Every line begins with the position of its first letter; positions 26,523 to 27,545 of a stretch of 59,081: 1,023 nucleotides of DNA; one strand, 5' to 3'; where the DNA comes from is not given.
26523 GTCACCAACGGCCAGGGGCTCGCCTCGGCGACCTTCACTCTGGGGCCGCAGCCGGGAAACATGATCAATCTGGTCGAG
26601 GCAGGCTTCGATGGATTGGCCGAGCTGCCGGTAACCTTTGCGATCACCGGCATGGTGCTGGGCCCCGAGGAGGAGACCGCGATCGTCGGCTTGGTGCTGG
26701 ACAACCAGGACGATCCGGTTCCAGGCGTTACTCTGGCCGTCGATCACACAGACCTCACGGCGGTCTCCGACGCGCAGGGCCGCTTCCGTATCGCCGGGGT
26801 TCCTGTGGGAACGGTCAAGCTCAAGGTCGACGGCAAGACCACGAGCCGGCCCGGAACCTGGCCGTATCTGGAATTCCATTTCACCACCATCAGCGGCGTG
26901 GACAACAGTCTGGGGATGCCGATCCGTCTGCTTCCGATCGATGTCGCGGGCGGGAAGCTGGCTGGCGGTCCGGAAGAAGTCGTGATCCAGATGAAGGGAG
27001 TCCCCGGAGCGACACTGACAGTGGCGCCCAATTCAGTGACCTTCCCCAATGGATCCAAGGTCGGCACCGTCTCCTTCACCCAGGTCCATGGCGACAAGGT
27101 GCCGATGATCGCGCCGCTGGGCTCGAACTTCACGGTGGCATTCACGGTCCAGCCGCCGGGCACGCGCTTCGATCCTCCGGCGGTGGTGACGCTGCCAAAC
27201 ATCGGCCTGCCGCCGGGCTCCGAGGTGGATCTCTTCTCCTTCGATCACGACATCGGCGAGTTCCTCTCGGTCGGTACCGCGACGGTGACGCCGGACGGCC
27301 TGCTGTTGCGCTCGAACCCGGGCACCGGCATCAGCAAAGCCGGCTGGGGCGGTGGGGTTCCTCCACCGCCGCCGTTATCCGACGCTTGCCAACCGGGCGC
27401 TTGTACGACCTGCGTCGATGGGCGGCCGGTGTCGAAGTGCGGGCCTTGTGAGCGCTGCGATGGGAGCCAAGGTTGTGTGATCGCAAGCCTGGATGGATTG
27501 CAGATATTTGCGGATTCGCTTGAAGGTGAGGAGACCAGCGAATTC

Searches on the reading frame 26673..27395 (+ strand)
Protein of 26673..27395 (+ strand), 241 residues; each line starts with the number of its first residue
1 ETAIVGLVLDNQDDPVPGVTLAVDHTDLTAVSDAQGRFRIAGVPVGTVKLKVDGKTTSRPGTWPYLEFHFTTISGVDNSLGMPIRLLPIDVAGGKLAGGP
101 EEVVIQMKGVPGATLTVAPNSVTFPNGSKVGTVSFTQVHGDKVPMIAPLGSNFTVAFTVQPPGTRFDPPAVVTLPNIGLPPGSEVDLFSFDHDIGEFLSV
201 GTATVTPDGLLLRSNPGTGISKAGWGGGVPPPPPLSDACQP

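Call 15: find_homologous_proteins(query=window:26673-27395:+, max_evalue=0.001)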
Query window:26673-27395:+ (241 aa): 38 proteins with E <= 0.001 among 1619 candidates.
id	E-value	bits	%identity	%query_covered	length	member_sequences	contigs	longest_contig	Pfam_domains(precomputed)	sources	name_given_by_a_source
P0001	1.9e-83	298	56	100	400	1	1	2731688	PF00801.27,PF13620.13,PF18911.7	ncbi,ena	-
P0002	1.1e-70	256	55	96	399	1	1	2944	PF13715.13,PF13620.13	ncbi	ncbi:MAG: carboxypeptidase-like regulatory domain-containing protein [Dehalococcoidia bacterium]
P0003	1.5e-66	243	50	99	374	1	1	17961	PF13715.13,PF13620.13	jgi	-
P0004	1.2e-58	217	49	90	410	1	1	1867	PF13715.13,PF13620.13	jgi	jgi:hypothetical protein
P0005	1.7e-58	216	50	94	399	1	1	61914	PF13620.13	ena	-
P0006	3.0e-58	216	48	95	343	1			PF13715.13,PF13620.13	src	-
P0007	1.7e-57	213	49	93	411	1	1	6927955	PF13715.13,PF13620.13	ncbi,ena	-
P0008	1.7e-57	213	52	86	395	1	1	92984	-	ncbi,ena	-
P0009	2.3e-57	213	51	85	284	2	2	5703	PF13715.13,PF02369.23,PF13620.13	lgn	-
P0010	1.2e-50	191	47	83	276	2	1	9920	PF13715.13,PF13620.13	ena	-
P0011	5.3e-48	182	52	71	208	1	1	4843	-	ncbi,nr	ncbi:MAG: hypothetical protein HC793_01070, partial [Aquincola sp.]|nr:hypothetical protein [Aquinco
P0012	1.3e-44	171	46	77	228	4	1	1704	-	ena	-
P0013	5.0e-44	169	88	33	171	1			-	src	-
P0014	1.8e-43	167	53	62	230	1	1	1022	-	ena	-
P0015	7.2e-43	165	53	62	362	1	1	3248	-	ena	-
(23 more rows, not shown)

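Call 21: find_related_loci(query=A3, collection=genome_contigs, flank=8000)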
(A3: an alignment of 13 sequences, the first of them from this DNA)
Query A3 (228 aa) in genome_contigs; peptide patterns used: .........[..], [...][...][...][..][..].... (x = any residue, [..] = any of these).
303 stretches matched a pattern; 281 encode a relative of the query (tblastn E <= 1e-3); the best 80 are kept; 77 distinct loci.
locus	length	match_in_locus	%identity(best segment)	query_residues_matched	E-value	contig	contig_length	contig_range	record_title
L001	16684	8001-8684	90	1-228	2e-135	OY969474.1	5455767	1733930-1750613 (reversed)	MAG: uncultured Acidobacteriota bacterium isolate MFD05747.bin.1.131 genome assembly, chromosome: 1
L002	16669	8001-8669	77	1-223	5e-112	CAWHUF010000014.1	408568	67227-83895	MAG: uncultured Acidobacteriota bacterium isolate MFD03066.bin.1.255 genome assembly, contig: contig_51858, whole genome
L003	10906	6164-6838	65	1-227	5e-96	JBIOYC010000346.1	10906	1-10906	MAG: Thermoanaerobaculia bacterium isolate MAG040 k127_6384817, whole genome shotgun sequence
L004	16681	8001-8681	63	1-227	2e-93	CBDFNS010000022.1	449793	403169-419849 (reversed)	MAG: Candidatus Multivoradales bacterium isolate 83156f71-2328-4778-9225-0ad21d672fd8 genome assembly, contig: contig_21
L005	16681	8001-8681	60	1-227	2e-92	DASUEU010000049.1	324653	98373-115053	MAG TPA_asm: Thermoanaerobaculia bacterium isolate SMAG_U1361 k141_280015, whole genome shotgun sequence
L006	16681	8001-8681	60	1-227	4e-92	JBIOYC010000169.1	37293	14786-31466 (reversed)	MAG: Thermoanaerobaculia bacterium isolate MAG040 k127_3918139, whole genome shotgun sequence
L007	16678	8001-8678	63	2-227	3e-89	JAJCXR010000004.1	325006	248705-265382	MAG: Acidobacteriota bacterium isolate OFTM328 OFTM328_3, whole genome shotgun sequence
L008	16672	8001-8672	59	2-227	3e-88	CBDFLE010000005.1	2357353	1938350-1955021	MAG: Candidatus Multivoradales bacterium isolate 28b26adc-de60-4d61-9d00-aad20df54228 genome assembly, contig: contig_4,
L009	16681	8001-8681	57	2-228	7e-85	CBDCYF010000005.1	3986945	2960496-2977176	MAG: Candidatus Multivoradales bacterium isolate fa92297e-59d4-4d54-97ff-e4ae523241f8 genome assembly, contig: contig_5,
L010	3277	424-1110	58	1-227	3e-84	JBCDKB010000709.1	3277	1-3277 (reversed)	MAG: Acidobacteriota bacterium isolate P01_H01_bin.49 k141_2721702_length_3277_cov_11.0000, whole genome shotgun sequenc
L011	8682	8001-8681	57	1-225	1e-81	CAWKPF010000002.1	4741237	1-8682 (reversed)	MAG: uncultured Acidobacteriota bacterium isolate MFD09779.bin.1.69 genome assembly, contig: contig_21255, whole genome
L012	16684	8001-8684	56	2-227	1e-81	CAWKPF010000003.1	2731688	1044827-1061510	MAG: uncultured Acidobacteriota bacterium isolate MFD09779.bin.1.69 genome assembly, contig: contig_21579, whole genome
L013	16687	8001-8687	56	1-227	1e-81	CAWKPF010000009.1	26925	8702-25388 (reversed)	MAG: uncultured Acidobacteriota bacterium isolate MFD09779.bin.1.69 genome assembly, contig: contig_84468, whole genome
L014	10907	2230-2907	58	2-227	3e-80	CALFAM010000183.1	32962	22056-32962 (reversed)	MAG: uncultured bacterium isolate R1_Bin_Bin_46_1 genome assembly, contig: c_000003051871, whole genome shotgun sequence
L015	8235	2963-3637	56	1-227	1e-79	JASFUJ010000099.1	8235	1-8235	MAG: Acidobacteriota bacterium isolate D1105M02metaG_Bin_298 D1105M02metaG_FD_scaffold_3189_c1, whole genome shotgun seq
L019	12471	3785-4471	56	1-228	2e-74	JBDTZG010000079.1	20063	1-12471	MAG: Acidobacteriota bacterium isolate cluster4_bin.160 NODE_4919_length_20063_cov_18.430478, whole genome shotgun seque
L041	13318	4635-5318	53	2-228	5e-71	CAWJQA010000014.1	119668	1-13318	MAG: uncultured Holophagales bacterium isolate MFD02979.bin.2.191 genome assembly, contig: contig_62834, whole genome sh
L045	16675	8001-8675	55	2-225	5e-71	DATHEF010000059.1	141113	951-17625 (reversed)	MAG TPA_asm: Thermoanaerobaculia bacterium isolate SMAG_U12414 k141_501634, whole genome shotgun sequence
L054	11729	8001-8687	52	1-228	1e-70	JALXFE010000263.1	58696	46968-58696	MAG: Thermoanaerobaculia bacterium isolate V2_maxbin2_scaf2bin.072 V2_NODE_27_length_58696_cov_7.317660, whole genome sh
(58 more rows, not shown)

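Call 22: search_solved_structures(query=A3, max_evalue=10, show_alignments=2)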
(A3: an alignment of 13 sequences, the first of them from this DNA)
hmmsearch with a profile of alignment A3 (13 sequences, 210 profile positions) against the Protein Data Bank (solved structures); distinct sequences matched with E-value up to 10: 3.
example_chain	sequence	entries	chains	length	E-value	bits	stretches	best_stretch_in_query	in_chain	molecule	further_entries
4wi0_B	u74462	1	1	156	0.1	15.3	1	2-92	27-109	Cellulosomal scaffoldin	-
4u3s_B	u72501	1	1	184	0.18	14.5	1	2-92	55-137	Cellulosomal scaffoldin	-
6m3p_E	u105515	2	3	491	0.24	14.1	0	88-169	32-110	Ankyrin-3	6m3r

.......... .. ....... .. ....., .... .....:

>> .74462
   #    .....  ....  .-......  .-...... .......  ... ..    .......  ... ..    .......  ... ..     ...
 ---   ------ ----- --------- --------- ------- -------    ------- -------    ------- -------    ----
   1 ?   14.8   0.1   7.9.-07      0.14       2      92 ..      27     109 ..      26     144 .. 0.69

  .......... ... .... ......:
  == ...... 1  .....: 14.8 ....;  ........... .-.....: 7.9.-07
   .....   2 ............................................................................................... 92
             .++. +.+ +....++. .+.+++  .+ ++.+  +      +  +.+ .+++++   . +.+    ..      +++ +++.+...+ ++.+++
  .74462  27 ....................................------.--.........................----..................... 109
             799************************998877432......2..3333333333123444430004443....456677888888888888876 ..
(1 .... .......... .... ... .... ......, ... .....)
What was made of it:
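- On ZU5 superfamily: PDB ankyrin-3 E 0.24 (call 22).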

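Call 30: search_protein_families(library=pfam, alignment_id=A3, max_evalue=10)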
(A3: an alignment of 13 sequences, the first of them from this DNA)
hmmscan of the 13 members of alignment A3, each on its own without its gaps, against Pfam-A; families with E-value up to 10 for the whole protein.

A. member 1, seq(228 aa): 3 families
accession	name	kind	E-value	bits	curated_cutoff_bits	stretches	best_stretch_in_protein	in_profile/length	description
PF13620.12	CarboxypepD_reg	-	2.5e-10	41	32.3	1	4-54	2-56/82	Carboxypeptidase regulatory-like domain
PF13715.12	CarbopepD_reg_2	-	1.9e-07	31.5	32.2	1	5-52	2-50/88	CarboxypepD_reg-like domain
PF17802.7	SpaA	-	0.29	11.8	23.1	1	10-51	9-57/91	Prealbumin-like fold domain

B. families by the number of members that match (of 13 scanned): 6 families
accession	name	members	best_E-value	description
PF13620.12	CarboxypepD_reg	7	2.5e-10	Carboxypeptidase regulatory-like domain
PF13715.12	CarbopepD_reg_2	6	1.8e-11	CarboxypepD_reg-like domain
PF02369.22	Big_1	2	0.0076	Bacterial Ig-like domain (group 1)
PF17802.7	SpaA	2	0.069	Prealbumin-like fold domain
PF00791.26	ZU5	2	0.16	ZU5 domain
PF15976.11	CooC_C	1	0.016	CS1-pili formation C-terminal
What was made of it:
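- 26913..27359 (+): ZU5-fold domain of A, the last constant domain. Motifs VH.DKVPM, FDPPA and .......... Weak sequence hints in calls 22 and 30.
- On ZU5 superfamily: Pfam ZU5 E 0.16 in 2 of 13 members (call 30).
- Closest known: ZU5 domains of ankyrin, UNC5 and PIDD. Different: Sequence similarity is below significance (Pfam E 0.16, PDB E 0.24; calls 22, 30).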

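Call 71: search_protein_families(library=pfam, proteins=[L019:4457-5503:+, L019:5485-6288:+, L045:8670-9275:+, L045:9297-9935:+, L041:5304-6083:+, L041:6108-7283:+, L015:3617-4636:+, L015:4645-5307:+, L054:8673-9938:+, L054:9972-10643:+], max_evalue=0.01)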
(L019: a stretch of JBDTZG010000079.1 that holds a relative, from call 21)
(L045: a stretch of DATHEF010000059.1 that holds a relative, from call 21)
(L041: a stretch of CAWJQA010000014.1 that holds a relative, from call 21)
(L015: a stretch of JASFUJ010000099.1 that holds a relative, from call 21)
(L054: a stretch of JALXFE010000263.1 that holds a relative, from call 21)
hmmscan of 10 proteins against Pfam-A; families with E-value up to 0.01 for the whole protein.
L019:4457-5503:+ (349 aa): 1 family
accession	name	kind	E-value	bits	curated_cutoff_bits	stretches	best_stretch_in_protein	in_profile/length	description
PF00801.26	PKD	-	0.0016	18.8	23.5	1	66-118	8-63/80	PKD domain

L019:5485-6288:+ (268 aa): 3 families
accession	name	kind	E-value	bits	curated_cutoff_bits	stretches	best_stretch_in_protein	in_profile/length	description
PF13646.12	HEAT_2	-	1.9e-18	67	27.7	2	61-142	2-82/88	HEAT repeats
PF02985.28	HEAT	-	7.4e-10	38.6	23.5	0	200-223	5-28/31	HEAT repeat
PF03130.22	HEAT_PBS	-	0.00025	21.7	20.9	0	107-132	1-26/27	PBS lyase HEAT-like repeat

L045:8670-9275:+ (202 aa): 0 families

L045:9297-9935:+ (213 aa): 1 family
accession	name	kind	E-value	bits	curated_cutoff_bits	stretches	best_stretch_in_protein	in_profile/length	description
PF07660.19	STN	-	0.0078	16.5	28.4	0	65-86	15-36/52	Secretin and TonB N terminus short domain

L041:5304-6083:+ (260 aa): 2 families
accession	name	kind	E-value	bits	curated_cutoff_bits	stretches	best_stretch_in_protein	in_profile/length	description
PF06951.16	PLA2G12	-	1e-10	42.3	34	1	159-259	76-177/184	Group XII secretory phospholipase A2 precursor (PLA2G12)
PF09056.16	Phospholip_A2_3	-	1.7e-06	29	29.4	1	162-244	29-110/110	Prokaryotic phospholipase A2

L041:6108-7283:+ (392 aa): 4 families
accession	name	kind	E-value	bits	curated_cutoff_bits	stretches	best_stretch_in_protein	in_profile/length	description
PF01816.23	LRV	-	5.9e-22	76.9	21.6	3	324-349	1-26/26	Leucine rich repeat variant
PF25591.1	LRV_2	-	1.1e-19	70.6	27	2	223-275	3-54/61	Leucine Rich Repeat Variant domain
PF02985.28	HEAT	-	3.5e-07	30.3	23.5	0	314-332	4-22/31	HEAT repeat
PF13646.12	HEAT_2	-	0.0002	22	27.7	0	289-353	5-80/88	HEAT repeats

L015:3617-4636:+ (340 aa): 0 families

L015:4645-5307:+ (221 aa): 2 families
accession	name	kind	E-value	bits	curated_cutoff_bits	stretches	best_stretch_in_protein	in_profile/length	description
PF12680.13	SnoaL_2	-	0.0035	18.4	27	1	100-185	6-90/102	SnoaL-like domain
PF22490.1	EndA_linker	-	0.0037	17.4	27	0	104-124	11-31/33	tRNA-splicing endonuclease, linker domain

L054:8673-9938:+ (422 aa): 1 family
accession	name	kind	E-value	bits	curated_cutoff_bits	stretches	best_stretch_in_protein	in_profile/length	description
PF08291.16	Peptidase_M15_3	-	6.7e-06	26.6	23.2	1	339-375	43-79/108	Peptidase M15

L054:9972-10643:+ (224 aa): 6 families
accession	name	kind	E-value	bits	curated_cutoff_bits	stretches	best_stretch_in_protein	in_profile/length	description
PF13431.12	TPR_17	-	1.2e-08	35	24.4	1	139-169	1-31/34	Tetratricopeptide repeat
PF13432.12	TPR_16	-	1.8e-07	31.9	32.7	1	139-179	19-59/65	Tetratricopeptide repeat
PF13428.12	TPR_14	-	7e-07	29.8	23.5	0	107-124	22-39/44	Tetratricopeptide repeat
PF07719.23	TPR_2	-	3.2e-05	24.2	27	0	151-179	1-29/34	Tetratricopeptide repeat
PF14559.12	TPR_19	-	0.003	18.3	25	0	138-170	12-44/68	Tetratricopeptide repeat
PF13181.12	TPR_8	-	0.0068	16.9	25.7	0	154-179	4-29/34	Tetratricopeptide repeat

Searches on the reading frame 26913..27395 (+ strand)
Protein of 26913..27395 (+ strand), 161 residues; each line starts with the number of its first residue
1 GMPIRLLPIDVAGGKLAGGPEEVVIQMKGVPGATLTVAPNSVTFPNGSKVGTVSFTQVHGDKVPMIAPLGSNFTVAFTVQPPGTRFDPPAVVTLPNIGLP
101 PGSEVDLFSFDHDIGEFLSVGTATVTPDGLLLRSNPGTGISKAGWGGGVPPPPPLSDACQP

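Call 62: predict_structure(alignment_id=A7)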
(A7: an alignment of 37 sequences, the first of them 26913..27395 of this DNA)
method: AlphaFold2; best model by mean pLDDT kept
length: 161 residues; sequences in the alignment: 37
mean_pLDDT: 86.5   pTM: 0.81
mean pLDDT of the five models: 86.5, 86.3, 84.5, 83.6, 83.0
residues with pLDDT >= 90: 90; 70-90: 51; 50-70: 16; < 50: 4
segments of 3 or more residues with pLDDT < 50: none
pLDDT, mean of each block of 10 residues (from residue 1): 61 91 95 97 97 90 75 85 95 93 91 82 95 95 87 59 52
secondary structure, 60 per line:
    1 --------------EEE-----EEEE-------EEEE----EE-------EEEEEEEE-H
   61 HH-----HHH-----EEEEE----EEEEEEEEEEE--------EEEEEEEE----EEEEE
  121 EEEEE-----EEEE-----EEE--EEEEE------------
elements in order: E15-17 E23-26 E34-37 E51-58 E76-80 E85-95 E104-111 E116-125 E131-134 E140-142 E145-149
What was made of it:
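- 26913..27359 (+): AlphaFold2 pLDDT 86.5 (call 62).
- On ZU5 superfamily: Model pLDDT 86.5 (call 62).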

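Call 65: fold_search(model_id=the predicted structure, library=pdb)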
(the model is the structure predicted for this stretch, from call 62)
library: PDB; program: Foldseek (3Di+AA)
matches with E <= 10: 638; with E <= 0.001: 4
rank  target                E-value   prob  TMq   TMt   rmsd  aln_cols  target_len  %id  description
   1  3ud2_B                8.4e-05  1.00  0.51  0.28   5.3       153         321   18  Crystal structure of Selenomethionine ZU5A-ZU5B protein domains of human erythrocyte ankyrin (released 2012-02-22)
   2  3ud2_A                3.2e-04  1.00  0.53  0.30   5.9       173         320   18  Crystal structure of Selenomethionine ZU5A-ZU5B protein domains of human erythrocyte ankyrin (released 2012-02-22)
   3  3ud1_A                6.7e-04  1.00  0.51  0.28   5.3       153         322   18  Crystal structure of ZU5A-ZU5B domains of human erythrocyte ankyrin (released 2012-02-22)
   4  4d8o                  9.2e-04  1.00  0.45  0.17   6.6       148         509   20  Crystal Structure of the ankyrin-B ZU5-ZU5-UPA-DD tandem (released 2012-03-28)
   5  3kbu_D                3.9e-03  1.00  0.55  0.56   5.1       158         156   11  Crystal structure of the ankyrin binding domain of human erythroid beta spectrin (repeats 13-15) in complex with the s (released 2010-02-02)
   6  3f59_C                7.7e-03  1.00  0.53  0.56   5.4       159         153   11  Crystal structure of ZU5-ANK, the spectrin binding region of human erythroid ankyrin (released 2009-02-24)
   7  3kbu_C                1.1e-02  1.00  0.54  0.56   5.5       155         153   12  Crystal structure of the ankyrin binding domain of human erythroid beta spectrin (repeats 13-15) in complex with the s (released 2010-02-02)
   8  6m3q_E                1.2e-02  1.00  0.45  0.19   6.4       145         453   20  Crystal structure of AnkB/beta4-spectrin complex (released 2020-05-13)
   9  3f59_A                2.0e-02  1.00  0.54  0.57   4.8       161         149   11  Crystal structure of ZU5-ANK, the spectrin binding region of human erythroid ankyrin (released 2009-02-24)
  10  6m3p_C                2.5e-02  0.80  0.32  0.16   8.2       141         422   20  Crystal structure of AnkG/beta2-spectrin complex (released 2020-05-13)
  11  6m3r_E                3.6e-02  0.87  0.37  0.17   7.7       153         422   17  Crystal structure of AnkG/beta4-spectrin complex (released 2020-05-13)
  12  3f59_B                4.2e-02  0.99  0.52  0.56   5.3       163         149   11  Crystal structure of ZU5-ANK, the spectrin binding region of human erythroid ankyrin (released 2009-02-24)
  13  6m3p_E                4.9e-02  0.69  0.32  0.16   8.0       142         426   20  Crystal structure of AnkG/beta2-spectrin complex (released 2020-05-13)
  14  3kbt_C                5.8e-02  1.00  0.59  0.60   5.0       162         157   10  Crystal structure of the ankyrin binding domain of human erythroid beta spectrin (repeats 13-15) in complex with the s (released 2010-02-02)
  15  3f59_D                6.8e-02  1.00  0.58  0.61   5.1       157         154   11  Crystal structure of ZU5-ANK, the spectrin binding region of human erythroid ankyrin (released 2009-02-24)
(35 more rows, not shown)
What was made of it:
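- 26913..27359 (+): The top 15 Foldseek PDB hits are all ankyrin ZU5 domains (E 8e-5, probability 1.0; call 65).
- On ZU5 superfamily: The top 15 PDB hits are all ankyrin ZU5 domains (call 65).
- Closest known: ZU5 domains of ankyrin, UNC5 and PIDD. Same: The same fold (Foldseek probability 1.0, TM 0.5-0.6; call 65).
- ZU5 fold: calls 62, 65.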
